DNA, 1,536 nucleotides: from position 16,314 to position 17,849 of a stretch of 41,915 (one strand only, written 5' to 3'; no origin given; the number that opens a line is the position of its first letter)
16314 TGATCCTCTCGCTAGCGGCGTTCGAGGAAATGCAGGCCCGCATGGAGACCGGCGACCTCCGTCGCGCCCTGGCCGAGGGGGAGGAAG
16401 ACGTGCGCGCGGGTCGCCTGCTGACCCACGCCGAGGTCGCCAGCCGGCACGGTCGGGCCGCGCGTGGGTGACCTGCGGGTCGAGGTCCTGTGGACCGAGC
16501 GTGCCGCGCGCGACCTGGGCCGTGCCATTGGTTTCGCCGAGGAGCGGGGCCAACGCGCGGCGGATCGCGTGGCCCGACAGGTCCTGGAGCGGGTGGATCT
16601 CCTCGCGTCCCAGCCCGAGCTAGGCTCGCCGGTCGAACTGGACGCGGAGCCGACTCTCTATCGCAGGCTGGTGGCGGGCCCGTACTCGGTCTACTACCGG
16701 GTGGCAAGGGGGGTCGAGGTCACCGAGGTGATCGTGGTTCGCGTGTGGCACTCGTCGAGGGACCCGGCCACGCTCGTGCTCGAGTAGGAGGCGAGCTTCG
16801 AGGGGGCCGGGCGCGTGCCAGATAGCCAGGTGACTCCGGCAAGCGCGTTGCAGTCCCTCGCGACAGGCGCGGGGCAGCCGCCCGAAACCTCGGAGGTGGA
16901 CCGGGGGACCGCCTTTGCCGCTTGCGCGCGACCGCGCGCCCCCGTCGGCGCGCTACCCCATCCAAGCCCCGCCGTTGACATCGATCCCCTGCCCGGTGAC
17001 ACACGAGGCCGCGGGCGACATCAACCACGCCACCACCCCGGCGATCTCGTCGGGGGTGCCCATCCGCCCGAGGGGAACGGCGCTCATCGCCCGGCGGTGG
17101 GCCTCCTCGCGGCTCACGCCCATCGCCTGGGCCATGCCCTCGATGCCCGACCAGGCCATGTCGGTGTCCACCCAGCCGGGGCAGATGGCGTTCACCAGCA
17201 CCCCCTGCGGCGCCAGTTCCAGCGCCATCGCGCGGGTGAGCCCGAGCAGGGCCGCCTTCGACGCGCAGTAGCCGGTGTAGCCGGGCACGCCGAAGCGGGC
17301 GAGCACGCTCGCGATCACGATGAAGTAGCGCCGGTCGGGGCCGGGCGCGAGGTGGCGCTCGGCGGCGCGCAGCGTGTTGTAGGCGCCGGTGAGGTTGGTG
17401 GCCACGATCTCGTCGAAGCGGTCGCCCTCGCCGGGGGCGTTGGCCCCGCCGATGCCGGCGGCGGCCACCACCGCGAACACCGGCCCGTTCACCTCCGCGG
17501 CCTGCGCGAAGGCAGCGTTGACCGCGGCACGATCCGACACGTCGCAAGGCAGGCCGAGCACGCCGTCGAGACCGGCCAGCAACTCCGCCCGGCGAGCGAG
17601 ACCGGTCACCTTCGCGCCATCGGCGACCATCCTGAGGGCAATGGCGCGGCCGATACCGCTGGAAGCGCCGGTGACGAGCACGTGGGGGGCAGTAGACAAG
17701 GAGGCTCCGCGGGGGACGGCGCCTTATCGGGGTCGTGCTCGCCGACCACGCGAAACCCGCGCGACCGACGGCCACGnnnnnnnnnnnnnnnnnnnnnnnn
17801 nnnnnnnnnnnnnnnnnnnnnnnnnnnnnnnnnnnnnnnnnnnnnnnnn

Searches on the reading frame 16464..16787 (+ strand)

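Call 56: search_protein_families(library=pfam, proteins=[window:16464-16787:+], max_evalue=0.001)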
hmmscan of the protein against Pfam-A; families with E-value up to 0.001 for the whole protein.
window:16464-16787:+ (107 aa): 1 family
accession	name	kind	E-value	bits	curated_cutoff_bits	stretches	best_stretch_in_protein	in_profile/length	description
PF05016.21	ParE_toxin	-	2.6e-16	60.4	23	1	8-101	1-89/89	ParE toxin of type II toxin-antitoxin system, parDE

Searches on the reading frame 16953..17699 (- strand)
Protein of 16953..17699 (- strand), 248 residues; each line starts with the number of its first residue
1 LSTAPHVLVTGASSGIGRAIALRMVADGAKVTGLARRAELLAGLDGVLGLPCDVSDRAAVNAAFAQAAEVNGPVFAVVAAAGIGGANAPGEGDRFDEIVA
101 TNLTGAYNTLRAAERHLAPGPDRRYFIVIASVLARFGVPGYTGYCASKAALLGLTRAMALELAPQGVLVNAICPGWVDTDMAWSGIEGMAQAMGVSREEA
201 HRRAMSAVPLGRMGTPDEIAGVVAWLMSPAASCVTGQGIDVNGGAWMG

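Call 6: search_protein_families(library=pfam, proteins=[window:16953-17699:-], max_evalue=0.1)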
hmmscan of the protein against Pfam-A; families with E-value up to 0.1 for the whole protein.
window:16953-17699:- (248 aa): 5 families
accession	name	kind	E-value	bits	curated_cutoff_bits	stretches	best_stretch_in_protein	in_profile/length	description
PF13561.12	adh_short_C2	-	4.2e-49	167.7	27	1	11-244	1-234/236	Enoyl-(Acyl carrier protein) reductase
PF00106.31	adh_short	-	6.6e-41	140.4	26.6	1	6-184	2-189/195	short chain dehydrogenase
PF08659.16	KR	-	1.1e-11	45.4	22.6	1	7-157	3-162/180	KR domain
PF23441.1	SDR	-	3.1e-07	30.5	27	1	107-246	127-256/258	SDR-like rossmann domain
PF01370.27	Epimerase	-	1.7e-06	28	20.9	1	7-127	1-113/240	NAD dependent epimerase/dehydratase family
